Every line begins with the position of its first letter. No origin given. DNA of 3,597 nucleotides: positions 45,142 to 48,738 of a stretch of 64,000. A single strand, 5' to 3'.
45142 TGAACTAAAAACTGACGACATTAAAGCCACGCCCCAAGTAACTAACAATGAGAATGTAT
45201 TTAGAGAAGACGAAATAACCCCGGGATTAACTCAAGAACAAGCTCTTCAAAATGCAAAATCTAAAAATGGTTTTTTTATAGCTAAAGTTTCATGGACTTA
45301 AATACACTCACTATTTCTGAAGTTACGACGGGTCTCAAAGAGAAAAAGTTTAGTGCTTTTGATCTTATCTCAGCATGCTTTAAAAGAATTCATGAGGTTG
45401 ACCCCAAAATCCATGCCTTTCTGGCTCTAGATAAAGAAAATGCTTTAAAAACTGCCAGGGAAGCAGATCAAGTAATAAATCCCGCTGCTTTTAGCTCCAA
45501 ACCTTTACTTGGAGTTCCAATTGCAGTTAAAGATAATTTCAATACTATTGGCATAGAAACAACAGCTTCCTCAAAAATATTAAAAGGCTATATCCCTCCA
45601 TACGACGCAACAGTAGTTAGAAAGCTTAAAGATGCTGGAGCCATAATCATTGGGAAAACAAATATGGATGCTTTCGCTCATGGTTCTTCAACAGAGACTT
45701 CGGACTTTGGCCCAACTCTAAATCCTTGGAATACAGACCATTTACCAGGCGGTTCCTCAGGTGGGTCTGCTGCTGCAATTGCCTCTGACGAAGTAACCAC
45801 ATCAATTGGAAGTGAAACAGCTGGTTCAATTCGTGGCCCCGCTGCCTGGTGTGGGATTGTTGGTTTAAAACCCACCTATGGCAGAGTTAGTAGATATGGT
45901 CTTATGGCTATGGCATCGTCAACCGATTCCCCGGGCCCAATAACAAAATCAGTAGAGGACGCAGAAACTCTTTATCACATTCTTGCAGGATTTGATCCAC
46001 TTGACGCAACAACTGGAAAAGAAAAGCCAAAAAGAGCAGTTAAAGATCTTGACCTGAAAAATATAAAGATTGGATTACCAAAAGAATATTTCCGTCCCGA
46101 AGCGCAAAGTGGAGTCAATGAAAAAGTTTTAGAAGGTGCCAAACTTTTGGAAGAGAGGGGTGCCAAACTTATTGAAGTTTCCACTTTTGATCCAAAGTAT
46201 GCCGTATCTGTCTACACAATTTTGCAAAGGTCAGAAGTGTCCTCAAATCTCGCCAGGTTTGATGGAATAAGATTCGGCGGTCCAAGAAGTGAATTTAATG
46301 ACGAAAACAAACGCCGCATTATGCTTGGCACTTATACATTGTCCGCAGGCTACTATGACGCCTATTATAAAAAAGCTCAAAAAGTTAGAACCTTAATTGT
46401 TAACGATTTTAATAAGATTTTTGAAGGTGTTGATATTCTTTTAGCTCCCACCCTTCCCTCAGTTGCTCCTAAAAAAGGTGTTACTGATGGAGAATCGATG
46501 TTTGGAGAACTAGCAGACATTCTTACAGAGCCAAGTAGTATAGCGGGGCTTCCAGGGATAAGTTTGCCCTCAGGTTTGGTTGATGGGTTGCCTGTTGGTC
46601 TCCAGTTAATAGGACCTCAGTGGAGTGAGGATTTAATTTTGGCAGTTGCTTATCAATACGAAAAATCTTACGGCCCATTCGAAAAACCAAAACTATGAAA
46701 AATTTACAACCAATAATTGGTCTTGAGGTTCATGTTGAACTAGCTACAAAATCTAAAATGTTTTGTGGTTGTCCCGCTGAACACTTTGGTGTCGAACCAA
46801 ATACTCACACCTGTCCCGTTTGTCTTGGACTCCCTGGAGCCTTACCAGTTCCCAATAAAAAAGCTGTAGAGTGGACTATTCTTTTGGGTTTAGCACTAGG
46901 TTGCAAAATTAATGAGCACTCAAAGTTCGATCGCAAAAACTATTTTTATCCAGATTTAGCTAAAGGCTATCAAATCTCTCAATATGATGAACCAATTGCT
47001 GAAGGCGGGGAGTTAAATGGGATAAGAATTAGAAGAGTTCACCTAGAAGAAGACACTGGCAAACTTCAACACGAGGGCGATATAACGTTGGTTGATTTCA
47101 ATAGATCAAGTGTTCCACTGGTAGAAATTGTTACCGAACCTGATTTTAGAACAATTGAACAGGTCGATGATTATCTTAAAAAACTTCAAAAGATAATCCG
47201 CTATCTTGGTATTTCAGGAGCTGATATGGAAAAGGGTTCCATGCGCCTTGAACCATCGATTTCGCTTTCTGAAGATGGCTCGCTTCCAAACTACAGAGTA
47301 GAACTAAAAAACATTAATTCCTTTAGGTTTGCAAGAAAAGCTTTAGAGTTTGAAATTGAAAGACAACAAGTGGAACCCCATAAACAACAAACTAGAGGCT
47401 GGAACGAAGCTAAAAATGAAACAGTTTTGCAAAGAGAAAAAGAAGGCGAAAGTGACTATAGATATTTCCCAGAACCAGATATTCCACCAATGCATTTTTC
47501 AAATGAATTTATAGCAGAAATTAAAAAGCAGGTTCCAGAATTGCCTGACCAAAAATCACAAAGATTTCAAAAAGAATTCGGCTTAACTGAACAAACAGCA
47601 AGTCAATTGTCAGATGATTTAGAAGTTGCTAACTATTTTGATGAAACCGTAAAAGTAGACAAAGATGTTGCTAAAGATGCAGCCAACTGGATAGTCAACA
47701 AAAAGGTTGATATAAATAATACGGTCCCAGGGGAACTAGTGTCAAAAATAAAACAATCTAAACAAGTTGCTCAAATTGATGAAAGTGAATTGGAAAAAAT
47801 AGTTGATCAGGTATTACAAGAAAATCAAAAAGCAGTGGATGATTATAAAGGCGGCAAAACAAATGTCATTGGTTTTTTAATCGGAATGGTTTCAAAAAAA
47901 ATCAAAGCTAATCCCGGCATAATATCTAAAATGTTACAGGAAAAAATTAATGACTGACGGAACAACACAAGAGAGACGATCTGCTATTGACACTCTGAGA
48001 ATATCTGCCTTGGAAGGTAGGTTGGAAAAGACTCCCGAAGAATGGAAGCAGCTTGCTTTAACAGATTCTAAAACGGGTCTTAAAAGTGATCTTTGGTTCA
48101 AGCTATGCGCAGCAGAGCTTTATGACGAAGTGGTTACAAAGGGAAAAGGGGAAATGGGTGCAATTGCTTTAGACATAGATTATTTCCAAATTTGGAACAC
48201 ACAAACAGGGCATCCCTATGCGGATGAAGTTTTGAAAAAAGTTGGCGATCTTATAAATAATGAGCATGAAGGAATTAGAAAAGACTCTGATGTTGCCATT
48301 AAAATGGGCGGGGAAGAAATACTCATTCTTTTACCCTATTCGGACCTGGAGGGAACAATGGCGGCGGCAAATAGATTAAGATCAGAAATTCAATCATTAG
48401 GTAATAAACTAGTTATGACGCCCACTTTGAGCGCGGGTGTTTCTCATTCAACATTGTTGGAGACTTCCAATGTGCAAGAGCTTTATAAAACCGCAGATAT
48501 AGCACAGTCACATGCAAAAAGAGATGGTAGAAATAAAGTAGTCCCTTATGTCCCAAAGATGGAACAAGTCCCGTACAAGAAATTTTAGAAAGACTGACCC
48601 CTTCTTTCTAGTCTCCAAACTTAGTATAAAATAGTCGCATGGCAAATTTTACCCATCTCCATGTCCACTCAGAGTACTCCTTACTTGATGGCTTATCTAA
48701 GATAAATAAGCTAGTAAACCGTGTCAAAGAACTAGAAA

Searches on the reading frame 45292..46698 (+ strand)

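Call 31: search_protein_families(library=pfam, proteins=[window:45292-46698:+], max_evalue=0.0001)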
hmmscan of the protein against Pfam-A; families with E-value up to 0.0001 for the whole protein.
window:45292-46698:+ (468 aa): 1 family
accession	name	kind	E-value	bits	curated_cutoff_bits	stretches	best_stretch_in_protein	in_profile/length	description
PF01425.27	Amidase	-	1.2e-132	443.6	27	1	24-450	1-445/445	Amidase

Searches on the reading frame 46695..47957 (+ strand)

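Call 31: search_protein_families(library=pfam, proteins=[window:46695-47957:+], max_evalue=0.0001)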
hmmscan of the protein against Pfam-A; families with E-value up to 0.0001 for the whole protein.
window:46695-47957:+ (420 aa): 2 families
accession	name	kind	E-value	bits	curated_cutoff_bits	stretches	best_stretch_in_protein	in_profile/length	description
PF02934.20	GatB_N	-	3.6e-105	351.5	23.4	1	7-273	2-276/277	GatB/GatE catalytic domain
PF02637.23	GatB_Yqey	-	2.8e-16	60.2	27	1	348-418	75-148/148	GatB domain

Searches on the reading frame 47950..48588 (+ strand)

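Call 32: search_protein_families(library=pfam, proteins=[window:47950-48588:+], max_evalue=0.0001)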
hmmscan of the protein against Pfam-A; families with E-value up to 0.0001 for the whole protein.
window:47950-48588:+ (212 aa): 2 families
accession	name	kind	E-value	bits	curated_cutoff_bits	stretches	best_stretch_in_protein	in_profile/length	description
PF00990.26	GGDEF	-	1.4e-24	87.2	23.8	1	36-196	1-161/161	Diguanylate cyclase, GGDEF domain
PF22335.1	Cas10-Cmr2_palm2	-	4.5e-05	24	27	1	97-197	34-132/133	Cas10/Cmr2, second palm domain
